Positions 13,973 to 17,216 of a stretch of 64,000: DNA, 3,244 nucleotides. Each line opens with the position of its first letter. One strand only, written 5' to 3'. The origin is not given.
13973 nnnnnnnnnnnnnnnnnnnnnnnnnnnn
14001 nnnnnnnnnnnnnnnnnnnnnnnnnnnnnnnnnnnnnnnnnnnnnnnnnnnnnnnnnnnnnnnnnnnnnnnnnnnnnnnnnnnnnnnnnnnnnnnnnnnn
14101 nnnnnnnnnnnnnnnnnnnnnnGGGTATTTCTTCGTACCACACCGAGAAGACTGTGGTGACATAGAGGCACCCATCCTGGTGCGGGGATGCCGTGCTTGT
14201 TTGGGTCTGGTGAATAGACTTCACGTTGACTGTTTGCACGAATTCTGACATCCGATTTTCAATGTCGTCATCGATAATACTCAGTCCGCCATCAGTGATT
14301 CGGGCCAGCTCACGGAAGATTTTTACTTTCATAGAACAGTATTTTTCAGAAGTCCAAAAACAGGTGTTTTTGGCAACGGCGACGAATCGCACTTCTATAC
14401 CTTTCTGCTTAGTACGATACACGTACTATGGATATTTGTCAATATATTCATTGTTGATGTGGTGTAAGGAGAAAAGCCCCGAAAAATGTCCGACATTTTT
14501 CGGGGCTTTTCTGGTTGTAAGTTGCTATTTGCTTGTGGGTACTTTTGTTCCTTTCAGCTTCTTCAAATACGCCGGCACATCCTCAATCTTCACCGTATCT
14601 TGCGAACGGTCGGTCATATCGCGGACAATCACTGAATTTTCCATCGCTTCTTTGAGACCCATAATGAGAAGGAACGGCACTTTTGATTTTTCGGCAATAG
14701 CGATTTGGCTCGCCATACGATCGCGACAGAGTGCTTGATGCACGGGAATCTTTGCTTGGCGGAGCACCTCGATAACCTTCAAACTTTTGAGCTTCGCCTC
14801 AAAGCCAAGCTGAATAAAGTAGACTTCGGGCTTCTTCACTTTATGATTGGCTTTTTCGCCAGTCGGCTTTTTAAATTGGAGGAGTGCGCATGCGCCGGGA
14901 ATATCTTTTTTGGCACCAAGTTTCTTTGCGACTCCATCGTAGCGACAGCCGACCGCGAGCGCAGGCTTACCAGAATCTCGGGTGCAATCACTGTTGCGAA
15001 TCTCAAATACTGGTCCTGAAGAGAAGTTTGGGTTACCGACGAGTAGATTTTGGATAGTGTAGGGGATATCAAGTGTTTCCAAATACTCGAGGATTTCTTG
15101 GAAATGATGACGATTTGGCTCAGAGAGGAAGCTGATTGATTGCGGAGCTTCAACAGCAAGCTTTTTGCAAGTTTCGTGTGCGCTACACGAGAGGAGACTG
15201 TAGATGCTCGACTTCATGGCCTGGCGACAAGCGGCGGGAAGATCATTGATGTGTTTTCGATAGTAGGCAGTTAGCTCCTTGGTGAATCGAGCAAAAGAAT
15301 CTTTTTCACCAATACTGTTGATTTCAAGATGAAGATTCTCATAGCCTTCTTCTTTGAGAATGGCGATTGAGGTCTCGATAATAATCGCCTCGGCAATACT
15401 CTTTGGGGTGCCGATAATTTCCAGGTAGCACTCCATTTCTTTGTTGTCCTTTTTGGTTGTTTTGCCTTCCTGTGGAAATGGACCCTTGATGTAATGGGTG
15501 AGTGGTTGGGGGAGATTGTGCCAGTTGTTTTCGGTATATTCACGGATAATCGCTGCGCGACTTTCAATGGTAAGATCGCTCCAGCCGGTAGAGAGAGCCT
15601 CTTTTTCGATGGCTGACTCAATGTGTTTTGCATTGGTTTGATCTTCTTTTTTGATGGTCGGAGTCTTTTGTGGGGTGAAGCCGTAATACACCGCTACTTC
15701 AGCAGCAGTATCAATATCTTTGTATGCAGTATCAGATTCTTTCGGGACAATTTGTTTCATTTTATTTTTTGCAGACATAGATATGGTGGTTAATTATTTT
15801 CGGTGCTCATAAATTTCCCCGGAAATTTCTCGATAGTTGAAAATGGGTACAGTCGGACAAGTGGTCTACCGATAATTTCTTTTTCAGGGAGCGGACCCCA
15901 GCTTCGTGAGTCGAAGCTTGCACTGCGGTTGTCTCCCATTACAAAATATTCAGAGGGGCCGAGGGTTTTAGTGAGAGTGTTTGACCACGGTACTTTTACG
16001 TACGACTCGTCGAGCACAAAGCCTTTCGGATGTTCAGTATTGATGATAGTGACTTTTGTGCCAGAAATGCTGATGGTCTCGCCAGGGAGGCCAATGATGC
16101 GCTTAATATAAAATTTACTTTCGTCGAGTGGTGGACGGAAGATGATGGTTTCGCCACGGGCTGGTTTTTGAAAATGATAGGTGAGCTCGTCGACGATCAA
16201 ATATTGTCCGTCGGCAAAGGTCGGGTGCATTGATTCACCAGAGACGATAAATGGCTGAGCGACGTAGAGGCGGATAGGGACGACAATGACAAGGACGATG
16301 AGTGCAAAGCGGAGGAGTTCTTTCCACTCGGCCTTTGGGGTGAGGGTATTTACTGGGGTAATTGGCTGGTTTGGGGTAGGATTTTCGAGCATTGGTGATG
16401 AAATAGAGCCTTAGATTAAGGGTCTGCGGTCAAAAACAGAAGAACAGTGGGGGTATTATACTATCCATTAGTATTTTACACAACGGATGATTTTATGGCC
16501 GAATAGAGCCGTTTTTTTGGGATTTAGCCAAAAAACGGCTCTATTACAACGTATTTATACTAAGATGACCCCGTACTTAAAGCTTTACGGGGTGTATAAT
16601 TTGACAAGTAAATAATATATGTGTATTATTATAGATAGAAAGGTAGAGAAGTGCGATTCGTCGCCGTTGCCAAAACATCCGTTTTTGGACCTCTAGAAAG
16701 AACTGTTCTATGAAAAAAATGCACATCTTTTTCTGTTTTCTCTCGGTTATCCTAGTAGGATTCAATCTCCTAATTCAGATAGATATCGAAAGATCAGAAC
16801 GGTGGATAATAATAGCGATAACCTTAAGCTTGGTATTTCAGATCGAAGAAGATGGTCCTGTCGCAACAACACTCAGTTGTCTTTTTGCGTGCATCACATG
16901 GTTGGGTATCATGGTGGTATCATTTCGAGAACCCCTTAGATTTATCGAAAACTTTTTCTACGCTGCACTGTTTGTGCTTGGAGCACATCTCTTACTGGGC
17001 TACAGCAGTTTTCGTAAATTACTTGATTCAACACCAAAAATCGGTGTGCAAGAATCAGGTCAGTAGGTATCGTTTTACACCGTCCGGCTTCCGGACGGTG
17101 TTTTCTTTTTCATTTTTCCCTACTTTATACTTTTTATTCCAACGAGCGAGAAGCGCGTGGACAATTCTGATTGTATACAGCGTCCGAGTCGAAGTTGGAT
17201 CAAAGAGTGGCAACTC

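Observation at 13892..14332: Stand-alone RNA polymerase alpha-CTD-like small protein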

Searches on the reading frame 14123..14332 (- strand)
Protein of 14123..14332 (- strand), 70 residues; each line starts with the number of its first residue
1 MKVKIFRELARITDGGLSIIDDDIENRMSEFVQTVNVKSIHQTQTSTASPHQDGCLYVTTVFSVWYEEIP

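Call 24: find_homologous_proteins(query=A3, max_evalue=0.1)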
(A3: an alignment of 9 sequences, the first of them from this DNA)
Query A3 (9 sequences) (70 aa, profile of the alignment): 14 proteins with E <= 0.1 among 167 candidates.
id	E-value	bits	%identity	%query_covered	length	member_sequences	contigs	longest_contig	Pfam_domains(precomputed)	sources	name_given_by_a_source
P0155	8.2e-23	98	56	97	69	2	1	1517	-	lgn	-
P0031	1.6e-17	81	52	86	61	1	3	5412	-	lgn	-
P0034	1.4e-12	65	33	69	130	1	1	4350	PF03118.22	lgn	-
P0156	2.9e-4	39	27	97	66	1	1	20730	-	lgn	-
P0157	4.0e-4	38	28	97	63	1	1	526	-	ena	-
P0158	5.1e-4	38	29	99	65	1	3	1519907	-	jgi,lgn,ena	jgi:hypothetical protein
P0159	1.9e-3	36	32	99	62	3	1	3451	-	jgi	-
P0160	2.3e-3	36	32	94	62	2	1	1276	-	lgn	-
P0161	4.4e-3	35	36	97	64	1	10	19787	-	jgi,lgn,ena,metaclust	metaclust:\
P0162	9.4e-3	34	26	99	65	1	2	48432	-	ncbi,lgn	-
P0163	3.1e-2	32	31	97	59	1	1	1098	-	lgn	-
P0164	6.0e-2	31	28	96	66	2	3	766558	-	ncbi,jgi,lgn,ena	ncbi:MAG: hypothetical protein WB996_09985 [Ignavibacteriaceae bacterium]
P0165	7.0e-2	31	26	94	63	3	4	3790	-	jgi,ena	-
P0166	9.1e-2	31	56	21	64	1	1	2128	-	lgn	-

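Call 25: search_solved_structures(query=A3, max_evalue=10, show_alignments=2)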
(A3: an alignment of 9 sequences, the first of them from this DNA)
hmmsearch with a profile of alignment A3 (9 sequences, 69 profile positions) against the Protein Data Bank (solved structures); distinct sequences matched with E-value up to 10: 0.

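Call 26: search_protein_families(library=pfam, alignment_id=A3, max_evalue=10)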
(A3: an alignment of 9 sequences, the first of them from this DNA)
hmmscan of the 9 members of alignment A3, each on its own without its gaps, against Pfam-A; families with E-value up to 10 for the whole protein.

A. member 1, seq(70 aa): 0 families

B. families by the number of members that match (of 9 scanned): 4 families
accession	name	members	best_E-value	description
PF00316.25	FBPase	1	0.049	Fructose-1-6-bisphosphatase, N-terminal domain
PF18935.5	DUF5683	1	0.056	Family of unknown function (DUF5683)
PF04659.18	Arch_fla_DE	1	0.08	Archaeal flagella protein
PF14313.11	Soyouz_module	1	0.18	N-terminal region of Paramyxovirinae phosphoprotein (P)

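Call 28: search_protein_families(library=pfam, proteins=[P0155, P0156, P0157, P0158, P0159, P0161, P0162, P0163, P0164, P0165], max_evalue=10)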
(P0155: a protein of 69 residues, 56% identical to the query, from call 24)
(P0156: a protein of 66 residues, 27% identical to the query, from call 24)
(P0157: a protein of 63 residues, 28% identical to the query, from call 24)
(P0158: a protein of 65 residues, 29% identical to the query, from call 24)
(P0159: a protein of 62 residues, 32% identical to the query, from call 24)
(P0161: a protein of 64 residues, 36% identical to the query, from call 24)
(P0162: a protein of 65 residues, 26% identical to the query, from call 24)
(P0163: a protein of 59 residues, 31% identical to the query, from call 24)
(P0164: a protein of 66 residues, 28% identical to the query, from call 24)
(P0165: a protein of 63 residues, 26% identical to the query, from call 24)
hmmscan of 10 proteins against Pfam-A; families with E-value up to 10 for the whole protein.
P0155 (69 aa): 1 family
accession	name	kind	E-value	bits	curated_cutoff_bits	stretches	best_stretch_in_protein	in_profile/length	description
PF00316.25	FBPase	-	0.021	14.9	34.8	1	5-64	71-132/191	Fructose-1-6-bisphosphatase, N-terminal domain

P0156 (66 aa): 0 families

P0157 (63 aa): 1 family
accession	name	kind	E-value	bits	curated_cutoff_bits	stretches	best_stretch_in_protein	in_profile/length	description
PF11530.13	Pilin_PilX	-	0.11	12.8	25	1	37-61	69-93/127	Minor type IV pilin, PilX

P0158 (65 aa): 1 family
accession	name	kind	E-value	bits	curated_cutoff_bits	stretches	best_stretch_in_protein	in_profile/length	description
PF12623.12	Hen1_L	-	0.046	13.3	23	1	6-40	189-223/242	RNA repair, ligase-Pnkp-associating, region of Hen1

P0159 (62 aa): 1 family
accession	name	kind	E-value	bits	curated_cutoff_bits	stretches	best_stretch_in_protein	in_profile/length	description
PF19068.5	DUF5764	-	0.11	13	29.2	1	2-38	53-90/133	Family of unknown function (DUF5764)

P0161 (64 aa): 1 family
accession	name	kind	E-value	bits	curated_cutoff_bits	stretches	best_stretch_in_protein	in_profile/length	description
PF10957.13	Spore_Cse60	-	0.095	13.2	20.7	1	20-43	14-37/60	Sporulation protein Cse60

P0162 (65 aa): 1 family
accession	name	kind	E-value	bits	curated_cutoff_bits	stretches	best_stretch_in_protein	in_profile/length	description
PF10957.13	Spore_Cse60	-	0.024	15.1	20.7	1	11-45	5-38/60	Sporulation protein Cse60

P0163 (59 aa): 0 families

P0164 (66 aa): 0 families

P0165 (63 aa): 0 families

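Call 29: search_protein_families(library=ncbifam, proteins=[P0155, P0156, P0158, P0161, P0162, P0164], max_evalue=10)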
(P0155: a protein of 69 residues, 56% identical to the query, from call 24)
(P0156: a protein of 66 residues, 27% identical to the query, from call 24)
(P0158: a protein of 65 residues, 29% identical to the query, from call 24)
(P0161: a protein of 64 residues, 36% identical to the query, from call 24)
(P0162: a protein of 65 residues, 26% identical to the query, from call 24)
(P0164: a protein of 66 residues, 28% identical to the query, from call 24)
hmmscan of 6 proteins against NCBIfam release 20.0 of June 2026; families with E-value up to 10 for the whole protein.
P0155 (69 aa): 0 families

P0156 (66 aa): 0 families

P0158 (65 aa): 2 families
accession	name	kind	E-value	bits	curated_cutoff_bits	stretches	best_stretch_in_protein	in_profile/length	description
NF042998.1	bglucokin_BglK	equivalog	0.17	11.1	550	1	7-57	26-72/291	beta-glucoside kinase BglK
TIGR04074.1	bacter_Hen1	equivalog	0.21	10.1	340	1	6-40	187-221/462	3' terminal RNA ribose 2'-O-methyltransferase Hen1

P0161 (64 aa): 1 family
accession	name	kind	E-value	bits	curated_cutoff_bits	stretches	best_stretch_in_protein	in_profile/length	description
TIGR03088.1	stp2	hypoth_equivalog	0.092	11.8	409.05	1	11-46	133-168/374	TIGR03088 family PEP-CTERM/XrtA system glycosyltransferase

P0162 (65 aa): 0 families

P0164 (66 aa): 1 family
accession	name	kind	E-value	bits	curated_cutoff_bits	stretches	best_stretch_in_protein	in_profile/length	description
TIGR00252.1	TIGR00252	hypoth_equivalog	0.089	12.7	69.05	1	15-53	3-40/123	YraN family protein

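Call 44: find_encoding_contigs(protein=P0158, flank=4000, max_places=3)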
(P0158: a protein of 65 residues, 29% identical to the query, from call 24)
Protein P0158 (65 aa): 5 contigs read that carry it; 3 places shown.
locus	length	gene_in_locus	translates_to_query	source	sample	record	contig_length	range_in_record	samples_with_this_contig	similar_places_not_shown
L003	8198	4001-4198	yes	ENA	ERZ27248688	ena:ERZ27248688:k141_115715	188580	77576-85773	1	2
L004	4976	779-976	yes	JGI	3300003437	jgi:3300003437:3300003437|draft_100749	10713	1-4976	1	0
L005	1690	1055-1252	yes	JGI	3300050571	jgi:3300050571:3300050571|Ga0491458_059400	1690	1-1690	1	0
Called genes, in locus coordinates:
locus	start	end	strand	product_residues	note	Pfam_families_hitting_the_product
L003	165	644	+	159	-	PF03449:GreA_GreB_N, PF01272:GreA_GreB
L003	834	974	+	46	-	-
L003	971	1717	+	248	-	PF03781:FGE-sulfatase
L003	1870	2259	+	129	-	PF00392:GntR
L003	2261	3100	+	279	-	-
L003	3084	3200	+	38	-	-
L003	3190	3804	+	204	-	PF14333:DUF4389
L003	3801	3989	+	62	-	-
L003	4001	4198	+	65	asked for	-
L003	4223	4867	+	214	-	PF08732:HIM1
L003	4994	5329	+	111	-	PF03551:PadR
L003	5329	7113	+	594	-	PF04024:PspC, PF22571:LiaI-LiaF-TM_PspC, PF22744:Toast-rack_PspC-Cterm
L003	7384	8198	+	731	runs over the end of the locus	PF06452:CBM9_1 (weak)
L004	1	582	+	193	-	?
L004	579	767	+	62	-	-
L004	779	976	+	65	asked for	-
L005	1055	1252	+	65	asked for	-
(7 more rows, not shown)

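Call 45: find_encoding_contigs(protein=P0164, flank=4000, max_places=3)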
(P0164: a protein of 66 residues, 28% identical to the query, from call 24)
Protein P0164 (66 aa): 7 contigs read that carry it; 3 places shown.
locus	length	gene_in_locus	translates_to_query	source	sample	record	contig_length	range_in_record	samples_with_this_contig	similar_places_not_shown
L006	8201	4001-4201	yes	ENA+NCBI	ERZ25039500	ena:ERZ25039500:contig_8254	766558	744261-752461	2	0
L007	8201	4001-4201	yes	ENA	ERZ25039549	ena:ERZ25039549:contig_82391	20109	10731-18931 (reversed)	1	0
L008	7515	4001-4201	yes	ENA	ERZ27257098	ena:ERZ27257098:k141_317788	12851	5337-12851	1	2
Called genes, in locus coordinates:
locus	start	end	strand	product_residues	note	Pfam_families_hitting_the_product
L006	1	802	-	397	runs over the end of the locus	-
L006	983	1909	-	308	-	PF07676:PD40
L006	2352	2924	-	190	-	-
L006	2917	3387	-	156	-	PF04542:Sigma70_r2, PF08281:Sigma70_r4_2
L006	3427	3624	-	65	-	-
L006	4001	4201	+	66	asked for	-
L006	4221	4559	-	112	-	PF01713:Smr (weak)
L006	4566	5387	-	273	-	PF07453:NUMOD1 (faint), PF22083:I-HmuI_NUMOD-like (weak)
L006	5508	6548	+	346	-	PF01381:HTH_3, PF12844:HTH_19, PF13560:HTH_31 (weak), PF06114:Peptidase_M78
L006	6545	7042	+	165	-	PF11848:DUF3368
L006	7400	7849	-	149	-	PF07606:DUF1569 (weak), PF12867:DinB_2 (weak)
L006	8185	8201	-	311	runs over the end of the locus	PF13676:TIR_2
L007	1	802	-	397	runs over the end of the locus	PF03417:AAT (faint)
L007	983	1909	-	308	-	PF07676:PD40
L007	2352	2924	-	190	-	-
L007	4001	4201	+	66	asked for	-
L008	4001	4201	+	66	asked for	-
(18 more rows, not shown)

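Call 46: predict_structure(alignment_id=A5)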
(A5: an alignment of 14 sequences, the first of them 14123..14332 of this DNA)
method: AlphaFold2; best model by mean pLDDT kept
length: 70 residues; sequences in the alignment: 14
mean_pLDDT: 89.1   pTM: 0.71
mean pLDDT of the five models: 89.1, 88.6, 88.3, 88.2, 87.2
residues with pLDDT >= 90: 43; 70-90: 23; 50-70: 4; < 50: 0
segments of 3 or more residues with pLDDT < 50: none
pLDDT, mean of each block of 10 residues (from residue 1): 94 84 89 97 87 80 94
secondary structure, 60 per line:
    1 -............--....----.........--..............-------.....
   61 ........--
elements in order: E2-13 E16-19 H24-32 E35-48 E56-68

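Call 80: search_protein_families(library=phrogs, proteins=[P0155, P0158, P0161, P0162, P0164], max_evalue=1)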
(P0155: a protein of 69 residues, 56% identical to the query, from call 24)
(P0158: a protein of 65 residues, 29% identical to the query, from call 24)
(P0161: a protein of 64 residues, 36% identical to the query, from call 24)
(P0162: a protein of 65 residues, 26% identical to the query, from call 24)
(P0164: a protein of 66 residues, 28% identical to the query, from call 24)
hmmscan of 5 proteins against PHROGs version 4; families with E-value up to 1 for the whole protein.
P0155 (69 aa): 0 families

P0158 (65 aa): 5 families
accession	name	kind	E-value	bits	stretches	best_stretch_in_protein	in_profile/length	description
phrog_13248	-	unknown function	3.8e-05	24.3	1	1-43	2-40/71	-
phrog_9305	-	unknown function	0.0013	19.9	1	20-46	15-41/111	-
phrog_26314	-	unknown function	0.14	13.2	1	17-35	35-53/59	-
phrog_31503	-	unknown function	0.15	13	1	21-46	14-39/56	-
phrog_26938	-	unknown function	0.27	12.5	1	15-46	7-35/105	-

P0161 (64 aa): 4 families
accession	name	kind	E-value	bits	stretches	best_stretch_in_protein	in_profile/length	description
phrog_13248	-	unknown function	3.4e-07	30.9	1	1-45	2-43/71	-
phrog_26938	-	unknown function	0.001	20.4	1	1-62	1-53/105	-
phrog_9305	-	unknown function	0.0063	17.7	1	21-59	17-55/111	-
phrog_34241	-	unknown function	0.019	15.8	1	5-40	9-43/53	-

P0162 (65 aa): 6 families
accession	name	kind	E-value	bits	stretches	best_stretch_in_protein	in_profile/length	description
phrog_13248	-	unknown function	0.00059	20.5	1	1-43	2-40/71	-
phrog_27393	-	unknown function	0.018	16.1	1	25-65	14-52/63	-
phrog_9305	-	unknown function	0.028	15.6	1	22-48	17-43/111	-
phrog_34241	-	unknown function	0.068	14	1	24-42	26-44/53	-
phrog_26938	-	unknown function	0.12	13.7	1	15-45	7-34/105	-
phrog_3794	-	unknown function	0.24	12.1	1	1-20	6-25/50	-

P0164 (66 aa): 2 families
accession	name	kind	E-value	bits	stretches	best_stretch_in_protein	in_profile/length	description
phrog_13248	-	unknown function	0.00014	22.5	1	1-45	2-39/71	-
phrog_9305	-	unknown function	0.00024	22.3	1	21-48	13-40/111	-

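Call 81: fold_search(model_id=the predicted structure, library=viral)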
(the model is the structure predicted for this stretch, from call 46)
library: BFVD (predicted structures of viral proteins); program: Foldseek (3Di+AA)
matches with E <= 10: 1195; with E <= 0.001: 0
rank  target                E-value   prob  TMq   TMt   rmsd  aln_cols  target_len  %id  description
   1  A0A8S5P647            2.9e-03  1.00  0.66  0.59   4.9        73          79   23  Sporulation protein Cse60 [Siphoviridae sp. ctmYS12]
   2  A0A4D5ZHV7            5.2e-03  1.00  0.69  0.81   3.2        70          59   24  (no name in the UniProt tables at hand)
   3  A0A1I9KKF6            7.8e-03  1.00  0.43  0.40   4.5        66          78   18  Sporulation protein Cse60 [Lactobacillus phage SA-C12]
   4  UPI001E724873         8.3e-03  1.00  0.65  0.50   2.3        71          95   20  (no name look-up for this kind of identifier)
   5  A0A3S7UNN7            2.1e-02  1.00  0.55  0.57   5.5        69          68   22  (no name in the UniProt tables at hand)
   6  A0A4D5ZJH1            2.4e-02  1.00  0.64  0.65   4.8        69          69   22  (no name in the UniProt tables at hand)
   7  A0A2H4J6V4            2.4e-02  1.00  0.50  0.60   3.9        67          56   22  Uncharacterized protein [uncultured Caudovirales phage]
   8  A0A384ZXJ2            3.0e-02  1.00  0.51  0.25   4.9        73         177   12  Uncharacterized protein [Dickeya phage vB_DsoM_JA29]
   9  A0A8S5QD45            4.8e-02  0.99  0.57  0.63   4.4        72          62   17  Sporulation protein Cse60 [Siphoviridae sp. ct8Hy2]
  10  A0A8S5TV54            4.8e-02  0.99  0.53  0.57   4.7        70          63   14  Sporulation protein Cse60 [Siphoviridae sp. ctGJ32]
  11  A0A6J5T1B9            7.2e-02  0.97  0.48  0.45   4.6        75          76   13  Uncharacterized protein [uncultured Caudovirales phage]
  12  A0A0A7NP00            7.2e-02  0.97  0.51  0.47   4.7        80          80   14  Uncharacterized protein [Lactobacillus phage LfeInf]
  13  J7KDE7                8.6e-02  0.91  0.46  0.46   5.4        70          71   16  (no name in the UniProt tables at hand)
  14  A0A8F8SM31            9.7e-02  0.98  0.55  0.10   5.7       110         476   14  (no name in the UniProt tables at hand)
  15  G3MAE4                9.7e-02  0.96  0.53  0.57   3.7        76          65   10  Gp403 [Bacillus phage G]
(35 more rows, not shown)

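Call 92: search_dna_similar(query=P0161, collection=phages, mode=protein, max_evalue=1, max_rows=25)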
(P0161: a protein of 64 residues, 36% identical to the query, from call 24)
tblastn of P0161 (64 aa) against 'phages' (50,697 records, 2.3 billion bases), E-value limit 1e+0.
No match.

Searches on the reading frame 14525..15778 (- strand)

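Call 17: search_protein_families(library=pfam, proteins=[window:14525-15778:-])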
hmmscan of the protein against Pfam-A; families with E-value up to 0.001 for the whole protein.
window:14525-15778:- (417 aa): 1 family
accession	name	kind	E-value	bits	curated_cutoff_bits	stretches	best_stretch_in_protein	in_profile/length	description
PF03129.25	HGTP_anticodon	-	1.6e-12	47.8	21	1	319-407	2-93/94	Anticodon binding domain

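Call 105: search_protein_families(library=pfam, proteins=[window:14525-15775:-], max_evalue=0.1)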
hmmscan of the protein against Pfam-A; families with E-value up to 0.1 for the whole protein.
window:14525-15775:- (416 aa): 2 families
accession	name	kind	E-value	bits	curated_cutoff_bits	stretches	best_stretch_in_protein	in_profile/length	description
PF03129.25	HGTP_anticodon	-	1.6e-12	47.8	21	1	318-406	2-93/94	Anticodon binding domain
PF13393.11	tRNA-synt_His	-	0.0043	16.8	25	1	114-290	112-296/308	Histidyl-tRNA synthetase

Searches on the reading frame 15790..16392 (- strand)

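Call 17: search_protein_families(library=pfam, proteins=[window:15790-16392:-])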
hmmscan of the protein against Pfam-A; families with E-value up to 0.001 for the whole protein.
window:15790-16392:- (200 aa): 2 families
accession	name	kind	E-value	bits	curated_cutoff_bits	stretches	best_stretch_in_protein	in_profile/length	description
PF10502.14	Peptidase_S26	-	5.2e-41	140.8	22.9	1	23-180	1-166/168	Signal peptidase, peptidase S26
PF00717.28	Peptidase_S24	-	0.00015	21.9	23.3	1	50-107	40-89/116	Peptidase S24-like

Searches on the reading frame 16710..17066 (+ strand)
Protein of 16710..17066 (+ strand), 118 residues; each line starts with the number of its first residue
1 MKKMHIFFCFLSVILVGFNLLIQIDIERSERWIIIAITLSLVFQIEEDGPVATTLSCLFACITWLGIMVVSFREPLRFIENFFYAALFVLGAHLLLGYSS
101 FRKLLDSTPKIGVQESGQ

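Call 17: search_protein_families(library=pfam, proteins=[window:16710-17066:+])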
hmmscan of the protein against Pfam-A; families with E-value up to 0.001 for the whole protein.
window:16710-17066:+ (118 aa): 0 families

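Call 80: search_protein_families(library=phrogs, proteins=[window:16710-17063:+], max_evalue=1)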
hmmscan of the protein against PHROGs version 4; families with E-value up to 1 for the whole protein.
window:16710-17063:+ (118 aa): 2 families
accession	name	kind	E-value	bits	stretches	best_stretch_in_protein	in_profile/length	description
phrog_35147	-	unknown function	0.0021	19.5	1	9-49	43-84/90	-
phrog_2517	-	unknown function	0.24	12.3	0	4-23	1-19/43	-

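Call 83: search_protein_families(library=pfam, proteins=[window:16710-17063:+], max_evalue=1)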
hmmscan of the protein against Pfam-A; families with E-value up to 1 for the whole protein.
window:16710-17063:+ (118 aa): 0 families
